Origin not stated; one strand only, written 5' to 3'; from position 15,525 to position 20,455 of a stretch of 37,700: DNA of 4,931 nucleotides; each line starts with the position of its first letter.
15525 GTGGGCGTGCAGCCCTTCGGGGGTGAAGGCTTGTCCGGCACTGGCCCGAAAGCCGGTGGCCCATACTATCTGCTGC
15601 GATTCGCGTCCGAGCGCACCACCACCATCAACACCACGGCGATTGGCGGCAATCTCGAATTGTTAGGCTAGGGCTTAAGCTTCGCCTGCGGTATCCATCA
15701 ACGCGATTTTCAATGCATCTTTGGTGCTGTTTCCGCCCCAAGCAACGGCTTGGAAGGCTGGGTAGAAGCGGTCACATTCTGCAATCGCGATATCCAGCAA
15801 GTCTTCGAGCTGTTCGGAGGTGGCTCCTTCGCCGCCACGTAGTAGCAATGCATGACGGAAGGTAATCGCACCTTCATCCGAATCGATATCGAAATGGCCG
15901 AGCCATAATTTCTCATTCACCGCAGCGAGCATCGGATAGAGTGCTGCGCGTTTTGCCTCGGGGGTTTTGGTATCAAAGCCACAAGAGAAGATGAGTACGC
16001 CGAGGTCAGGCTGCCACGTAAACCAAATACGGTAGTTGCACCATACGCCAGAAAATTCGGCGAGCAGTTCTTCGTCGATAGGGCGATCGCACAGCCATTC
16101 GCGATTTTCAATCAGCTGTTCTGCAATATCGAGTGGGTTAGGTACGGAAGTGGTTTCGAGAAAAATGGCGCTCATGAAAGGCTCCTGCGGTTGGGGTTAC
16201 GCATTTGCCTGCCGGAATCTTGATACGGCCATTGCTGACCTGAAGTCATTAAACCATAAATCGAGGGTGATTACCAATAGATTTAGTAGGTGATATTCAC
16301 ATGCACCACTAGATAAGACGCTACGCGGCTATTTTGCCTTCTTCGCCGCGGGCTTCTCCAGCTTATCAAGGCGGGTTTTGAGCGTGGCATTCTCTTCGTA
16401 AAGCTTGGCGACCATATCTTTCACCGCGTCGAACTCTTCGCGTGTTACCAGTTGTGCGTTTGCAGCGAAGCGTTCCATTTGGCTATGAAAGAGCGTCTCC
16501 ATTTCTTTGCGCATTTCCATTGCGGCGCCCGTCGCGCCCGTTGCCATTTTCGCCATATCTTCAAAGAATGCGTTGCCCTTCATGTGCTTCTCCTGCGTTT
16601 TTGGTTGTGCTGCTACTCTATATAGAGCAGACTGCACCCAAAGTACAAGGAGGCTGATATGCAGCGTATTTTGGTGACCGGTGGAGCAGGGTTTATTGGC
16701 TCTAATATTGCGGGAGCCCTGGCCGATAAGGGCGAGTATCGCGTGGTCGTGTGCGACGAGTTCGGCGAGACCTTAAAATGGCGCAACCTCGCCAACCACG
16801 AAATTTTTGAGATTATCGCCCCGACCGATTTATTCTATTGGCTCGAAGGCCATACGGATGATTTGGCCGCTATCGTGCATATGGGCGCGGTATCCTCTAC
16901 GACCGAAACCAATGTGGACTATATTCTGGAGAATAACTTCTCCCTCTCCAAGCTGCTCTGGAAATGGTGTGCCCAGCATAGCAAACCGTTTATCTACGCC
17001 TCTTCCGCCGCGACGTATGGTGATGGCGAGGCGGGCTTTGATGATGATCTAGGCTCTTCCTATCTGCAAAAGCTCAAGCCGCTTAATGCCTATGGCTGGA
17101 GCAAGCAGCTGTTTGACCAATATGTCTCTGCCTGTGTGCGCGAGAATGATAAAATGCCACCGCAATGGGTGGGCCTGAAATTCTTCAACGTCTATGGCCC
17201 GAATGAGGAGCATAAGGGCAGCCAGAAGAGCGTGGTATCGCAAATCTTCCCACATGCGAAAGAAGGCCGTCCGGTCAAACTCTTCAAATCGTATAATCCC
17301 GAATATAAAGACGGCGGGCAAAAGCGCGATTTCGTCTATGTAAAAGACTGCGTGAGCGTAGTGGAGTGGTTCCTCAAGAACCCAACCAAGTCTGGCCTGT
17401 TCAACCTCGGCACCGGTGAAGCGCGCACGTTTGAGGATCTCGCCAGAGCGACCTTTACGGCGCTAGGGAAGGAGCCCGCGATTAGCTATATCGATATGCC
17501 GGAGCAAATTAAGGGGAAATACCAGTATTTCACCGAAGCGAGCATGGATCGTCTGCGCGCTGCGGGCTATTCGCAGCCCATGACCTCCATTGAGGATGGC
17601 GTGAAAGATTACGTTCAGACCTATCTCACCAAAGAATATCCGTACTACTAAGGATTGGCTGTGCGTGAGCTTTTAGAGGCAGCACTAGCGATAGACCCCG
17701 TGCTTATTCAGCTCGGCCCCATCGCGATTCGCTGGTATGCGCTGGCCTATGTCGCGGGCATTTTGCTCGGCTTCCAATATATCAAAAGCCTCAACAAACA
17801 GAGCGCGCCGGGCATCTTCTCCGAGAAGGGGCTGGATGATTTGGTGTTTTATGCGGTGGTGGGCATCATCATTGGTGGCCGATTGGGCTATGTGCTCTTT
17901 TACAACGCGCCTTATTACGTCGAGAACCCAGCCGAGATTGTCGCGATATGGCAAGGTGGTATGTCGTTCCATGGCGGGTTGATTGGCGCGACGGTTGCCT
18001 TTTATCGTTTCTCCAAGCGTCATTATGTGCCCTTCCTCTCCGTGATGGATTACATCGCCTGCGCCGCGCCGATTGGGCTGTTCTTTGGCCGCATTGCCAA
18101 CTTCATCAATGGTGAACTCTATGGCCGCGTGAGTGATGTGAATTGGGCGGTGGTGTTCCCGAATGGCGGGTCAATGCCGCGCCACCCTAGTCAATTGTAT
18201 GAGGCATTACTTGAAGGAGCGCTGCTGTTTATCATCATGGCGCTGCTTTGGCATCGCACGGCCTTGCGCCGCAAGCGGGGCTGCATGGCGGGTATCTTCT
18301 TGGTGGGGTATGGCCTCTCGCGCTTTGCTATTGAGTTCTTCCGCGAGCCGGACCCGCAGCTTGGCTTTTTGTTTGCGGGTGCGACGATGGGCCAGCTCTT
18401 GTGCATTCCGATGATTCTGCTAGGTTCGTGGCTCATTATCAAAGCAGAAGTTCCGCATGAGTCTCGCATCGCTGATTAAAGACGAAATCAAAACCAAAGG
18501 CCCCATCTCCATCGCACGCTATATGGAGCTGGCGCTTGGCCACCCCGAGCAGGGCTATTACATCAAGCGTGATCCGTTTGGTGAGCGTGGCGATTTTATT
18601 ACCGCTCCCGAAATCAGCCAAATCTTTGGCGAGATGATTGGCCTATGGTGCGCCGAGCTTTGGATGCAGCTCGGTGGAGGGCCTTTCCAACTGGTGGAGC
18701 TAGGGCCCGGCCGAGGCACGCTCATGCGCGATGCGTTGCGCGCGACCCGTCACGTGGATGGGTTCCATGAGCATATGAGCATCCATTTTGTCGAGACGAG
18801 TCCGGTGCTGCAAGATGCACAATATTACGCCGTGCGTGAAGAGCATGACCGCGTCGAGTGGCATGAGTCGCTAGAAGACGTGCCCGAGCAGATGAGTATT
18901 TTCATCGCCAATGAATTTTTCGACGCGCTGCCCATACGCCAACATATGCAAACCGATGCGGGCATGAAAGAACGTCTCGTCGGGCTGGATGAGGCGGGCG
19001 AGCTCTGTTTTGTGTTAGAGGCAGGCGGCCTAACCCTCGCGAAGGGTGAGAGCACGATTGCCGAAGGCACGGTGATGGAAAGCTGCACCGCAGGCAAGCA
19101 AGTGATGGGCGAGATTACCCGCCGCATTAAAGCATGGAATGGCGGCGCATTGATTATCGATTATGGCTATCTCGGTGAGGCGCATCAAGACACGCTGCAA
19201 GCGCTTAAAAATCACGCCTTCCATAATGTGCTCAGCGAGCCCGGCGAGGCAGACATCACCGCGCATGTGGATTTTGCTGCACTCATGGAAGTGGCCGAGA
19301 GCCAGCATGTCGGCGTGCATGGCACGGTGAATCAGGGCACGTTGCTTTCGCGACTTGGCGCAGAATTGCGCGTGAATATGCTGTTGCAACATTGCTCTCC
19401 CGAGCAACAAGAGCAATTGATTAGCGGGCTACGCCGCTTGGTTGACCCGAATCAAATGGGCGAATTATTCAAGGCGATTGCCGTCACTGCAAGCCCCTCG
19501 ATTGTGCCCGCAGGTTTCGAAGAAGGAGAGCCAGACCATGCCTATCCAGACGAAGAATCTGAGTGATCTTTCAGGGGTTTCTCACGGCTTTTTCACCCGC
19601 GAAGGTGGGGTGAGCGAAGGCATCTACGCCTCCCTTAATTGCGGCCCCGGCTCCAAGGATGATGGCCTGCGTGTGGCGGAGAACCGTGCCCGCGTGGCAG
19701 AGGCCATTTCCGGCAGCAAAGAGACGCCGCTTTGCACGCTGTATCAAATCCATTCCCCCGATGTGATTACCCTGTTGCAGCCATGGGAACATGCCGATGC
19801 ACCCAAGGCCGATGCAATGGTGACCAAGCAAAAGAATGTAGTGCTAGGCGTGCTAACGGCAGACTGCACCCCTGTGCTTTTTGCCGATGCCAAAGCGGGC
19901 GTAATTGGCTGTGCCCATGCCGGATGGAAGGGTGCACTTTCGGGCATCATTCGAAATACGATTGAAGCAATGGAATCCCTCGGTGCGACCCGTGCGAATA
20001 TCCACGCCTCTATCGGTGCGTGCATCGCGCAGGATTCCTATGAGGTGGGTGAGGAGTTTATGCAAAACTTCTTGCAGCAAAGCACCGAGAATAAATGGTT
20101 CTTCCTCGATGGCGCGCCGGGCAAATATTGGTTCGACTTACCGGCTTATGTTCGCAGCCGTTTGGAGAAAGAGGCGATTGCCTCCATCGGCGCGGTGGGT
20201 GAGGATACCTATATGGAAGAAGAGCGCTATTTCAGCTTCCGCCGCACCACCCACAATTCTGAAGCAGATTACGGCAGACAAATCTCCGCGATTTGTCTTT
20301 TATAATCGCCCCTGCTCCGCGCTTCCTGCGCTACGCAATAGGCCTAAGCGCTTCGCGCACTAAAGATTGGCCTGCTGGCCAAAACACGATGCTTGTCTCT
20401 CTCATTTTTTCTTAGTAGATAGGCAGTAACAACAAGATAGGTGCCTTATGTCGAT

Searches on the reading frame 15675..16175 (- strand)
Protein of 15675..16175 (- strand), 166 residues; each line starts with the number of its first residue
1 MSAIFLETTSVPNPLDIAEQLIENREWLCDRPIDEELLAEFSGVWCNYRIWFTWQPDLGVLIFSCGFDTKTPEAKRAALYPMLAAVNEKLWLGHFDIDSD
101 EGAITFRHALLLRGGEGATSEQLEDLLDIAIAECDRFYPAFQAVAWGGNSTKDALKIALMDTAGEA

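Call 76: search_protein_families(library=pfam, proteins=[window:15675-16175:-], max_evalue=0.00001)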
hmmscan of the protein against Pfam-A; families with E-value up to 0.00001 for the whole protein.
window:15675-16175:- (166 aa): 1 family
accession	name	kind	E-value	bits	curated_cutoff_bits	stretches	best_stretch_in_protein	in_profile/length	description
PF10722.14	YbjN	-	2.6e-30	105.7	22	1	15-142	2-125/126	Putative bacterial sensory transduction regulator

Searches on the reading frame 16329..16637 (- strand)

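Call 76: search_protein_families(library=pfam, proteins=[window:16329-16637:-], max_evalue=0.00001)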
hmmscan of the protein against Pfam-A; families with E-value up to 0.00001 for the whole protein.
window:16329-16637:- (102 aa): 1 family
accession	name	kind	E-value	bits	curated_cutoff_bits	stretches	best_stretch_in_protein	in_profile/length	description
PF04380.18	BMFP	-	2.1e-21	76.6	37.2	1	19-95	1-77/77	Membrane fusogenic activity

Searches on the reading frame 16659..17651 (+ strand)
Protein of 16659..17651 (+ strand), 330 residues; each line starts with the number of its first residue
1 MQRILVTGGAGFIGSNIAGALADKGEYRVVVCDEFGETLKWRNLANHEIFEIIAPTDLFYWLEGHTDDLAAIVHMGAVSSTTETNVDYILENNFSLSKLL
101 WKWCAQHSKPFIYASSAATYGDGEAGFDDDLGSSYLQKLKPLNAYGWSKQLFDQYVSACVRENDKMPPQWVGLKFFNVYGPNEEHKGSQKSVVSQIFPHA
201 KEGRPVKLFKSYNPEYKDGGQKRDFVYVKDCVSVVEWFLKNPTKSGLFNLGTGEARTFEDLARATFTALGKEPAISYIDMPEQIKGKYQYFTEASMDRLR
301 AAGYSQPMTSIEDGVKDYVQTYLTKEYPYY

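Call 76: search_protein_families(library=pfam, proteins=[window:16659-17651:+], max_evalue=0.00001)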
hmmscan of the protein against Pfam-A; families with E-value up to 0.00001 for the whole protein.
window:16659-17651:+ (330 aa): 5 families
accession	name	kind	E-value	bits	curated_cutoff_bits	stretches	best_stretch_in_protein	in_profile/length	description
PF01370.27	Epimerase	-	1.1e-39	136.7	20.9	1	4-251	1-240/240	NAD dependent epimerase/dehydratase family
PF16363.11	GDP_Man_Dehyd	-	1.9e-19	70.8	27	1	5-276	1-273/332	GDP-mannose 4,6 dehydratase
PF01073.25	3Beta_HSD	-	1.5e-07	31.2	22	1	5-183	1-186/280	3-beta hydroxysteroid dehydrogenase/isomerase family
PF04321.23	RmlD_sub_bind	-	6e-07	29.3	27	1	3-271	2-233/287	RmlD substrate binding domain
PF02719.21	Polysacc_synt_2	-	4.2e-06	26.6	20.2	0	140-274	133-252/293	Polysaccharide biosynthesis protein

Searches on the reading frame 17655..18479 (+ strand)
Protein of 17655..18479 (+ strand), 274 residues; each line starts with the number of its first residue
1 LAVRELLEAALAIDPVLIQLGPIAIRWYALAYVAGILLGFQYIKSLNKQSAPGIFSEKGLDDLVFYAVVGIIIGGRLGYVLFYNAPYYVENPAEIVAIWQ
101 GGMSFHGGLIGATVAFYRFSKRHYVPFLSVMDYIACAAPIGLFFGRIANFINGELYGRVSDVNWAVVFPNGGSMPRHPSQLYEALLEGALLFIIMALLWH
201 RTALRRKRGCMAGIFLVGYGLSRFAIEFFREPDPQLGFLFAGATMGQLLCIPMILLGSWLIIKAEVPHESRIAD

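Call 76: search_protein_families(library=pfam, proteins=[window:17655-18479:+], max_evalue=0.00001)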
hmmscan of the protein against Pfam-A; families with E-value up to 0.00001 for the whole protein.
window:17655-18479:+ (274 aa): 1 family
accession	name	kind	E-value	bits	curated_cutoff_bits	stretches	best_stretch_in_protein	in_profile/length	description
PF01790.23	LGT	-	1.9e-79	266.8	24.9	1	15-262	1-239/240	Prolipoprotein diacylglyceryl transferase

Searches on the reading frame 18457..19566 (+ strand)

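Call 76: search_protein_families(library=pfam, proteins=[window:18457-19566:+], max_evalue=0.00001)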
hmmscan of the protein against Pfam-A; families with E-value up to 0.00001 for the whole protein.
window:18457-19566:+ (369 aa): 1 family
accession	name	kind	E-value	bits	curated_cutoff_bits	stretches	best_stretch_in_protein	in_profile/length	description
PF02636.23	Methyltransf_28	-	2.2e-63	214.4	23.3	1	60-289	1-247/249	Putative S-adenosyl-L-methionine-dependent methyltransferase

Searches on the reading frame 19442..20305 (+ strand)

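Call 76: search_protein_families(library=pfam, proteins=[window:19442-20305:+], max_evalue=0.00001)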
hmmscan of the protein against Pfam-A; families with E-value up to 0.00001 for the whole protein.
window:19442-20305:+ (287 aa): 1 family
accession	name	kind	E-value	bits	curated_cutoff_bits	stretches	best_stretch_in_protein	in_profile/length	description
PF02578.20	Cu-oxidase_4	-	8.3e-71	238.6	22.9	1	51-285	1-238/238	Multi-copper polyphenol oxidoreductase laccase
